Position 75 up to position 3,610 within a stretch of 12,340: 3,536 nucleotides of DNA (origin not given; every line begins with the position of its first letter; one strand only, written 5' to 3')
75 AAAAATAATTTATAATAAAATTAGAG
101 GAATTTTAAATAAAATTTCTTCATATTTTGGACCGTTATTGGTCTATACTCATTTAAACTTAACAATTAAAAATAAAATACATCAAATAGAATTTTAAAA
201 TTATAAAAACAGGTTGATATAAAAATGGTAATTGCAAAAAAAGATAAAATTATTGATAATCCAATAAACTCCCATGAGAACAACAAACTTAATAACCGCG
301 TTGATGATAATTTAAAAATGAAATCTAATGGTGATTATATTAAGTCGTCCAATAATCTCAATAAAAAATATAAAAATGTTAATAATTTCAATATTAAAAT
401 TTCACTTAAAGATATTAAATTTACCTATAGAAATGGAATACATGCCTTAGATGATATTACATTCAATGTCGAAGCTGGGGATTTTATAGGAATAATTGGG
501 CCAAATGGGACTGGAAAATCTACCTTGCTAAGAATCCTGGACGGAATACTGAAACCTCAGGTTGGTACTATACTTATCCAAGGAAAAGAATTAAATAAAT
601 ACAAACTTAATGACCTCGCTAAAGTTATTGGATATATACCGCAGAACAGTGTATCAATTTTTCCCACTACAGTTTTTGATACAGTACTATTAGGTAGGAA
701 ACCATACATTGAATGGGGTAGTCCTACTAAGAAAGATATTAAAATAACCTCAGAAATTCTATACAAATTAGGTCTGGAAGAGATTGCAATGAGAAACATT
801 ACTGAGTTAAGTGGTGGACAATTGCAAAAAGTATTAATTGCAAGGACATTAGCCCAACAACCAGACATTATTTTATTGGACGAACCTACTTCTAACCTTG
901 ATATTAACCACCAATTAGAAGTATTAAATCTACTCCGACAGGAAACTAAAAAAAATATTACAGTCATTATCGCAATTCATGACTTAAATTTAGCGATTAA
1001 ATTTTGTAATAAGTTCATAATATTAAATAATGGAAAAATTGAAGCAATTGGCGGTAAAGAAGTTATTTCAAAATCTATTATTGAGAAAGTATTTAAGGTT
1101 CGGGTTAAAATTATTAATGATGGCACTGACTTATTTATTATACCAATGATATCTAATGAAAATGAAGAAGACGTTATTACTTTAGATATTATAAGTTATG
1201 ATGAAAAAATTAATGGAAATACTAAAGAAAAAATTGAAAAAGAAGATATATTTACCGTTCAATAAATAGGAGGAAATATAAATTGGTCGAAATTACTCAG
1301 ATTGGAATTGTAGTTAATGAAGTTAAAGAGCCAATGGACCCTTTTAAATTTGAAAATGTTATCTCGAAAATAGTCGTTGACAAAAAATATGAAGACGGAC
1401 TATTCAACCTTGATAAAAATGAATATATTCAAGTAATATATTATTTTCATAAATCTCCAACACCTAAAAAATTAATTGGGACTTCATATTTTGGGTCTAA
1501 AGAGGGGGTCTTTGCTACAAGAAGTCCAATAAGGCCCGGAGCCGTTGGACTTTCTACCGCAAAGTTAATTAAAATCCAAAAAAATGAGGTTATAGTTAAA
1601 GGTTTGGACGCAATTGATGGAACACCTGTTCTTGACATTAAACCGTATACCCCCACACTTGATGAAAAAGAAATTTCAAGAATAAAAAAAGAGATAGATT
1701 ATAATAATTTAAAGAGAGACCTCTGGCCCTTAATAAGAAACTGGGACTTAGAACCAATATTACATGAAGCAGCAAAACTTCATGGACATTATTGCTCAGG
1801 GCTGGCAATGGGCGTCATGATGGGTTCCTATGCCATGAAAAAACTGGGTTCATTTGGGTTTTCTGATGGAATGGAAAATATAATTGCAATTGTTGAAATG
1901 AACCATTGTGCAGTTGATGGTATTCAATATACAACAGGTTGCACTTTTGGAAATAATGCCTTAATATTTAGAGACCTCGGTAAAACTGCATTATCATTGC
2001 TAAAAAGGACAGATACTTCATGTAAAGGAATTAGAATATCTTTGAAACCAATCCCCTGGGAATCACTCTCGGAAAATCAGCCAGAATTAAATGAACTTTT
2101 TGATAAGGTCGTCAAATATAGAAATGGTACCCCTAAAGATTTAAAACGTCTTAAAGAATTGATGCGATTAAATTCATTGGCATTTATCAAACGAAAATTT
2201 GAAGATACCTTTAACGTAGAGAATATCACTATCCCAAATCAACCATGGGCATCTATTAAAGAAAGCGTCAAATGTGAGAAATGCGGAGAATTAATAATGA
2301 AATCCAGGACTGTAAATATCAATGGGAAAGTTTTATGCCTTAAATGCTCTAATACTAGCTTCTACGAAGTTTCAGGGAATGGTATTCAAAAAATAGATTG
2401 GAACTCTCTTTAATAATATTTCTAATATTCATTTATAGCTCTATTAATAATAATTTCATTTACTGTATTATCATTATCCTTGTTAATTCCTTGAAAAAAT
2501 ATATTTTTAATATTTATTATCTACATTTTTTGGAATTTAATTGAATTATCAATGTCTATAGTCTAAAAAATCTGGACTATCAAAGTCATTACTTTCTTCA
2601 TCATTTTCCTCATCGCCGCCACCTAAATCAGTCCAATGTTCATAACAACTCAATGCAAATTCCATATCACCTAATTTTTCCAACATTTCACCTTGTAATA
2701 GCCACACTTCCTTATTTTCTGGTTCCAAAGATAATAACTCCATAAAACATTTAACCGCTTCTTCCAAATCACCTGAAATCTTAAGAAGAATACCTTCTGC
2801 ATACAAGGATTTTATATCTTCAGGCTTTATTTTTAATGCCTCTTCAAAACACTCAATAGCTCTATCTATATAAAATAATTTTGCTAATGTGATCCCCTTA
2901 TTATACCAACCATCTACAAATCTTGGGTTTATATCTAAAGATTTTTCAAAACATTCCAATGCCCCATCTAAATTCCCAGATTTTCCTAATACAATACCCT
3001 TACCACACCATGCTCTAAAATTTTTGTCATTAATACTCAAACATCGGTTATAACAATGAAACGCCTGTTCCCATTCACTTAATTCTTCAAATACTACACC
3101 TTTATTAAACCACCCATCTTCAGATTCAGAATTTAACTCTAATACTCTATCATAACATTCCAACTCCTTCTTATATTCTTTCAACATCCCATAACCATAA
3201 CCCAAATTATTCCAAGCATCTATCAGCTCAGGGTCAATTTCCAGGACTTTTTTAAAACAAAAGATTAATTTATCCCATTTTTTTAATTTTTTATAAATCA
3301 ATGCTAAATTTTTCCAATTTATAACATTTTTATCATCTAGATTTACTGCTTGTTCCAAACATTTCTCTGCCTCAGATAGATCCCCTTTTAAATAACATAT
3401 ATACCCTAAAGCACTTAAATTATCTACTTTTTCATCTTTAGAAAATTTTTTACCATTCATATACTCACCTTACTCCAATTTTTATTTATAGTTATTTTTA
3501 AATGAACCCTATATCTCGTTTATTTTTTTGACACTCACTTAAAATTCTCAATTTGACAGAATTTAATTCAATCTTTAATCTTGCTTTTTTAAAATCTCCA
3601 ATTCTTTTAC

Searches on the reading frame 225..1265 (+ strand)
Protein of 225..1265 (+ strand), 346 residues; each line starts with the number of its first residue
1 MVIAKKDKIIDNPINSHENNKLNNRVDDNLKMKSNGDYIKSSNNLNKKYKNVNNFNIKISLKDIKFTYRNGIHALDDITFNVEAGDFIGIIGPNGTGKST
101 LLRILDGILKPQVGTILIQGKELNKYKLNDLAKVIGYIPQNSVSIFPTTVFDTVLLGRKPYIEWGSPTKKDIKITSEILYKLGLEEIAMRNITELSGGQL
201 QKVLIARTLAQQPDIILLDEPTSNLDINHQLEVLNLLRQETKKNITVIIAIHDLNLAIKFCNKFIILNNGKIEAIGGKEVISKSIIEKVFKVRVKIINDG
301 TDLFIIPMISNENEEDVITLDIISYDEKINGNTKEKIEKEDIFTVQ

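Call 5: search_protein_families(library=pfam, proteins=[window:225-1265:+], max_evalue=0.01)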
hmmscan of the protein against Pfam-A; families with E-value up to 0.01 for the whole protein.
window:225-1265:+ (346 aa): 8 families
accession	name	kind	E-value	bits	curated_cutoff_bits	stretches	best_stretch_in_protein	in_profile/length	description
PF00005.33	ABC_tran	-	7.5e-35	120.9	25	1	75-223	1-137/137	ABC transporter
PF13304.12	AAA_21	-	5.7e-11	43.5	27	2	88-175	2-98/304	AAA domain, putative AbiEii toxin, Type IV TA system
PF02463.25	SMC_N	-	3.9e-07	30.2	40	1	86-252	25-198/220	RecF/RecN/SMC N terminal domain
PF13401.12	AAA_22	-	0.00049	20.9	27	1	87-250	7-121/130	AAA domain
PF13555.12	AAA_29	-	0.0019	18.3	27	1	77-102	14-39/61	P-loop containing region of AAA domain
PF13166.12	AAA_13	-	0.0034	16.6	36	0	212-256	526-573/713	AAA domain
PF00004.35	AAA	-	0.0074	17.2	21.2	0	90-130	3-42/131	ATPase family associated with various cellular activities (AAA)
PF25199.1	nSTAND_NTPase5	-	0.0096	16.2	34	0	85-103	41-59/145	Novel STAND NTPase 5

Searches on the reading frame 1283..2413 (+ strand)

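Call 5: search_protein_families(library=pfam, proteins=[window:1283-2413:+], max_evalue=0.01)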
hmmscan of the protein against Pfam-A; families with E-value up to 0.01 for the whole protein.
window:1283-2413:+ (376 aa): 3 families
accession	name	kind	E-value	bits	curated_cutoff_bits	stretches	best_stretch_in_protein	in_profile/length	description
PF02663.19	FmdE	-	3e-34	118.4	22.9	1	166-310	1-132/133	FmdE, Molybdenum formylmethanofuran dehydrogenase operon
PF01980.22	TrmO_N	-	9.6e-29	100.4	26.8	1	17-127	3-116/116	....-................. O N-terminal domain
PF01258.23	zf-dskA_traR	-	4.3e-07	30.3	24.9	1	331-355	6-30/36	Prokaryotic dksA/traR C4-type zinc finger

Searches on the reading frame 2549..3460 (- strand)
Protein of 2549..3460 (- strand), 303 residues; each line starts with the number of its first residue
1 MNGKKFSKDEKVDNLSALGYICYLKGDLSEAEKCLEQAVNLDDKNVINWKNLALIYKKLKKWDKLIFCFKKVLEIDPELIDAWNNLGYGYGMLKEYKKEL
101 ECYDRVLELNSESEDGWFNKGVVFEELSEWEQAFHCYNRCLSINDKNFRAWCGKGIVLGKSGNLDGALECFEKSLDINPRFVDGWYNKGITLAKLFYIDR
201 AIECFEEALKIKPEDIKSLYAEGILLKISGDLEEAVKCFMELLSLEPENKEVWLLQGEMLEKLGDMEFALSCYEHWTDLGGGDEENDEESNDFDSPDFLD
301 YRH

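Call 5: search_protein_families(library=pfam, proteins=[window:2549-3460:-], max_evalue=0.01)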
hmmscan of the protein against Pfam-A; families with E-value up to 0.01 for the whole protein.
window:2549-3460:- (303 aa): 29 families (the best 25 are shown)
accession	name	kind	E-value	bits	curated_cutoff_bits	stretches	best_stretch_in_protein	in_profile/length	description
PF00515.34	TPR_1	-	7.5e-54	177.9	27.8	7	149-181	2-34/34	Tetratricopeptide repeat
PF07719.23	TPR_2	-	1.1e-50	166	27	6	183-215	2-34/34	Tetratricopeptide repeat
PF13181.12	TPR_8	-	8.1e-42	138.3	25.7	5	183-215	2-34/34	Tetratricopeptide repeat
PF13431.12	TPR_17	-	1.4e-38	128.3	24.4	4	136-169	1-34/34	Tetratricopeptide repeat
PF13414.12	TPR_11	-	4.5e-38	129.1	26.8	3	19-59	1-41/42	TPR repeat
PF13428.12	TPR_14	-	1.8e-24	84.1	23.5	1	221-258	6-43/44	Tetratricopeptide repeat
PF13424.12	TPR_12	-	5.2e-24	84.7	30.1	4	118-177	7-74/77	Tetratricopeptide repeat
PF13371.12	TPR_9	-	2.5e-21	75.9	35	3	162-216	9-63/73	Tetratricopeptide repeat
PF13176.12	TPR_7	-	1.1e-18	66.1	27.9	0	15-44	2-33/36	Tetratricopeptide repeat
PF13432.12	TPR_16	-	1.2e-15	58.1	32.7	2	220-270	1-51/65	Tetratricopeptide repeat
PF01239.28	PPTA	-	5.1e-13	48.3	29.5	0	96-126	1-31/32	Protein prenyltransferase alpha subunit repeat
PF23914.1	TPR_CcmH_CycH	-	1.4e-12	48.2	42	1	182-278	50-149/158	Cytochrome c-type biogenesis protein H TPR domain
PF14559.12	TPR_19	-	9.5e-12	45.5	25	1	199-257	8-66/68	Tetratricopeptide repeat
PF12895.13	ANAPC3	-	7.5e-11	42.6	27.2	0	7-71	18-81/82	Anaphase-promoting complex, cyclosome, subunit 3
PF13174.12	TPR_6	-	1.1e-09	38.7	26.3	0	117-142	3-28/33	Tetratricopeptide repeat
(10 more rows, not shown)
